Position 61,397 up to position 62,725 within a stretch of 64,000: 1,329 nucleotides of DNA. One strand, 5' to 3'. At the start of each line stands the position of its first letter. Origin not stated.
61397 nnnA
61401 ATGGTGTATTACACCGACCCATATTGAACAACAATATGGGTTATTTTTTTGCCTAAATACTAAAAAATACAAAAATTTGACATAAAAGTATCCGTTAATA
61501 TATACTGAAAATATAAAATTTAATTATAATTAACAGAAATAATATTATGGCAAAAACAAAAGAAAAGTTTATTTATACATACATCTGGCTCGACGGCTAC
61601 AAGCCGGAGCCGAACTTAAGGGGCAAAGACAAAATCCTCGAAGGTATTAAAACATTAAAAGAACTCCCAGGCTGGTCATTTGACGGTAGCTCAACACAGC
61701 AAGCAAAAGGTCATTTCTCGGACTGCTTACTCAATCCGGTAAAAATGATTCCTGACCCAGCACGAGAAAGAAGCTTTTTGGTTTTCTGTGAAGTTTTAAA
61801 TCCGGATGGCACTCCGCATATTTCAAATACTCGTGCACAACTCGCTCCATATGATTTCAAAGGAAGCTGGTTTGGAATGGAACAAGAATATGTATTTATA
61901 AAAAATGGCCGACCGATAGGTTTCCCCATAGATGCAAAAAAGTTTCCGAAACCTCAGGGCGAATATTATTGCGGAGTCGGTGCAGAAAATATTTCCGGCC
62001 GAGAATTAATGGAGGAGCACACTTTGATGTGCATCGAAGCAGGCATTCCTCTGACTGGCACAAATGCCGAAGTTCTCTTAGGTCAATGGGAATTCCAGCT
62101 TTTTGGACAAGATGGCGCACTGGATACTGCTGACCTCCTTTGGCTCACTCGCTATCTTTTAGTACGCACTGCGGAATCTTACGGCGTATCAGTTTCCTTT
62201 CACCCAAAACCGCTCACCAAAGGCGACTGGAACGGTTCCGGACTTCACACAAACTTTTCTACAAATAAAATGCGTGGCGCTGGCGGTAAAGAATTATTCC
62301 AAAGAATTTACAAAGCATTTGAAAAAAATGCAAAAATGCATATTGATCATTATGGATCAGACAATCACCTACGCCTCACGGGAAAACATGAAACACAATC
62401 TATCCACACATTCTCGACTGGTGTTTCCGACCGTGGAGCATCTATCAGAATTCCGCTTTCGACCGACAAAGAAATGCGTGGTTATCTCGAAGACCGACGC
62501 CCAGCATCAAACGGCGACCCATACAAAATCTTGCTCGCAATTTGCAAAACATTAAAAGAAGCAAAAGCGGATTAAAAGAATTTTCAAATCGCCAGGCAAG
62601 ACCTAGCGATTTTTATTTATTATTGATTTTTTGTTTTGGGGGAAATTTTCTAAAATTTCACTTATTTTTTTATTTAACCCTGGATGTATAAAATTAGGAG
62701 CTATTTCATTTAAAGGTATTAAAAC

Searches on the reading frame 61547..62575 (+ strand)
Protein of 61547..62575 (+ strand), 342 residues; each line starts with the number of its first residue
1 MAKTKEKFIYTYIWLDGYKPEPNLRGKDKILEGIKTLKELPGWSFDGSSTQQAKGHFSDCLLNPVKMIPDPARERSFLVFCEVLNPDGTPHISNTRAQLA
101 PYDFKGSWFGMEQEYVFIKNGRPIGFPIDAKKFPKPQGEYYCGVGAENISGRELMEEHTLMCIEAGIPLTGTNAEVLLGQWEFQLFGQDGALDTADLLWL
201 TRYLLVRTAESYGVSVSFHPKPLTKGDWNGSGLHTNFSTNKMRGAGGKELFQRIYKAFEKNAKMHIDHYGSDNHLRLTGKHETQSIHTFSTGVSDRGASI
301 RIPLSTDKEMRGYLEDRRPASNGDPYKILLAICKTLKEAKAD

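Call 98: search_protein_families(library=pfam, proteins=[window:61547-62575:+], max_evalue=0.0001)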
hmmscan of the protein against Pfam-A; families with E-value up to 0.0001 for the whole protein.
window:61547-62575:+ (342 aa): 2 families
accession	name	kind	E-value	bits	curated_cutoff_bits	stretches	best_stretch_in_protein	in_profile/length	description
PF00120.29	Gln-synt_C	-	2.6e-16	60.1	24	1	107-241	22-158/344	Glutamine synthetase, catalytic domain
PF03951.24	Gln-synt_N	-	3.6e-11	42.9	33.4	1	11-86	6-82/82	Glutamine synthetase, beta-Grasp domain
